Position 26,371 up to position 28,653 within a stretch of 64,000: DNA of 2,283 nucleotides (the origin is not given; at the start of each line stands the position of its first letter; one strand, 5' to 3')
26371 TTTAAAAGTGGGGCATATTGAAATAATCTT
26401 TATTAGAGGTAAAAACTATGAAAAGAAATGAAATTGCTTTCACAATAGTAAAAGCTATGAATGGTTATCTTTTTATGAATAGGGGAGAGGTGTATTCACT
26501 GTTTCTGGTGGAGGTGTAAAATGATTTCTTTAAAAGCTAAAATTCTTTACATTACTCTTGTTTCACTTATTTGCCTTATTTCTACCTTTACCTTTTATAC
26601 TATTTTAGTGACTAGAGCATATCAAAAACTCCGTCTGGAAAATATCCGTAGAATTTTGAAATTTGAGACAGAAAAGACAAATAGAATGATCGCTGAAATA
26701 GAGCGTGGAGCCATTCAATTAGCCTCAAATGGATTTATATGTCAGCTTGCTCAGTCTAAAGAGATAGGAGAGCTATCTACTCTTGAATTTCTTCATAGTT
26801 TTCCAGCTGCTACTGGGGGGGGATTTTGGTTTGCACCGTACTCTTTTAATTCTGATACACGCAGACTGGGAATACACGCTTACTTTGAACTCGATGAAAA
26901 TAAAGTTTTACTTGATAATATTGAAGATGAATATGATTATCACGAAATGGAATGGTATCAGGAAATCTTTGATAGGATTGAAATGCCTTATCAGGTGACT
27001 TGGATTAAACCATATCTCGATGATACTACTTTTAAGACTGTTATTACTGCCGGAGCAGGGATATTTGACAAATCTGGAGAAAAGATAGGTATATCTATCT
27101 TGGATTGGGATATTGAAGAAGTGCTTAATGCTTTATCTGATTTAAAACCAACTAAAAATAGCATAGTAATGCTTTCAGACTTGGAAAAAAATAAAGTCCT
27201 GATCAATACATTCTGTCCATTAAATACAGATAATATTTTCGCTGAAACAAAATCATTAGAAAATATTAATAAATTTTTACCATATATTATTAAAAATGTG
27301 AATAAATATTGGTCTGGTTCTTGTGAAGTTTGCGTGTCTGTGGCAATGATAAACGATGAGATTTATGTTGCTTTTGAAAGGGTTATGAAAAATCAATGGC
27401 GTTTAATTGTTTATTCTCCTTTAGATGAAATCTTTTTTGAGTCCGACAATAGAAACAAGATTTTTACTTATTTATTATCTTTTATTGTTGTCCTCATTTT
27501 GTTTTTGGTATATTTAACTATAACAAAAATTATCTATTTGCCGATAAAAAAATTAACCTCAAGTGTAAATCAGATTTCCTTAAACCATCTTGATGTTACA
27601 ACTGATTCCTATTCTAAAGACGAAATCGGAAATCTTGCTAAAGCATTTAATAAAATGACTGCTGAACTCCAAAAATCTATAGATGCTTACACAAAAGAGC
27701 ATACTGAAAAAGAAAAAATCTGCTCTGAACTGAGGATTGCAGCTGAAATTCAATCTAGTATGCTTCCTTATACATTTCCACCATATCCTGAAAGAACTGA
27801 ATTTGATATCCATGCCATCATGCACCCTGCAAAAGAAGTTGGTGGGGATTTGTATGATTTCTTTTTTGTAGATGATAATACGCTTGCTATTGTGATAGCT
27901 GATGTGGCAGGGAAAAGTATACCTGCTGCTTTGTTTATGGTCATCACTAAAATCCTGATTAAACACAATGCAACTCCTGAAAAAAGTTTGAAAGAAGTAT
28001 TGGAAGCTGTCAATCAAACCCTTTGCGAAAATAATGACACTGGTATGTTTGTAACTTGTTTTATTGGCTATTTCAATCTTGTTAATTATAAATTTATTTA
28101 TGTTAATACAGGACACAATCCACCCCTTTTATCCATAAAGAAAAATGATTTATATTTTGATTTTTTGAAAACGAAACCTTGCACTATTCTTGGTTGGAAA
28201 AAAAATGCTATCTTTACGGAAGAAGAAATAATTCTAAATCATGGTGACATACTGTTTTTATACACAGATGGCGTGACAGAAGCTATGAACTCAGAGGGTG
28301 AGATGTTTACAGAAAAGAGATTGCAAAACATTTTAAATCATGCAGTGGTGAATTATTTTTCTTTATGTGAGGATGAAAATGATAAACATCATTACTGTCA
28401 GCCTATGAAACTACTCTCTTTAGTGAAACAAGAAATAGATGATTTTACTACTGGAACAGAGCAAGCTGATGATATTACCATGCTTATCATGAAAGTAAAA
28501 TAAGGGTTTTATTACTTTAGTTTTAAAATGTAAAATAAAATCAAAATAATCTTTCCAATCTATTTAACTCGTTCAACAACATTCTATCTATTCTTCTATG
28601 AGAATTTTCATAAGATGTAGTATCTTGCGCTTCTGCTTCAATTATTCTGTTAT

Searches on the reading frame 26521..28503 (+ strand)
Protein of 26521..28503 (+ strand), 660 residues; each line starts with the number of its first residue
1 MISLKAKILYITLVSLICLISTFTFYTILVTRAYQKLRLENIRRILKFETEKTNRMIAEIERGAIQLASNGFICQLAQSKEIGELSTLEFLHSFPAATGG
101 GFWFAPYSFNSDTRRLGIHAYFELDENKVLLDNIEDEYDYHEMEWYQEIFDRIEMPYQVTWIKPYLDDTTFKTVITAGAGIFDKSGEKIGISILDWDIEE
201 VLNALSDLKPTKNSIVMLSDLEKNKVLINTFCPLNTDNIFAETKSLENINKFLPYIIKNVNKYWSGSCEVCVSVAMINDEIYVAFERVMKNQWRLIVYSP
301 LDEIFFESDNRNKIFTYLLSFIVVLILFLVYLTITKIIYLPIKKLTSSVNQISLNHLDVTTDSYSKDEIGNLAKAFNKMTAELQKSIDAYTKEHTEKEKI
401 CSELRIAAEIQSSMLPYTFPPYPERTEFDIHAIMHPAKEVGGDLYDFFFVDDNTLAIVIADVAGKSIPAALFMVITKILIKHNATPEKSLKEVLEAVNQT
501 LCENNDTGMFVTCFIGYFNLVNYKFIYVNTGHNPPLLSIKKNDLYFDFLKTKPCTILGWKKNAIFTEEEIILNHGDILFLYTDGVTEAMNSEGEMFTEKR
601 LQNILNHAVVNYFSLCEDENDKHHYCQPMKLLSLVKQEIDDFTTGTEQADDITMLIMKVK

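Call 35: search_protein_families(library=pfam, proteins=[window:26521-28503:+], max_evalue=0.001)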
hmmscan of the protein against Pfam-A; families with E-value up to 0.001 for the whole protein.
window:26521-28503:+ (660 aa): 4 families
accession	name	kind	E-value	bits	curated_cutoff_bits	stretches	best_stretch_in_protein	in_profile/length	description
PF07228.17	SpoIIE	-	6.5e-40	137.6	25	1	451-659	1-191/192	Stage II sporulation protein E (SpoIIE)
PF22673.2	MCP-like_PDC_1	-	3.6e-13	50.4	27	1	90-199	8-109/113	Methyl-accepting chemotaxis protein-like, first PDC sensor domain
PF02743.24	dCache_1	-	2.4e-11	44.1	45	1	111-297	64-239/240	Cache domain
PF00672.30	HAMP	-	1.2e-09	38.8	25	1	341-384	9-52/53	HAMP domain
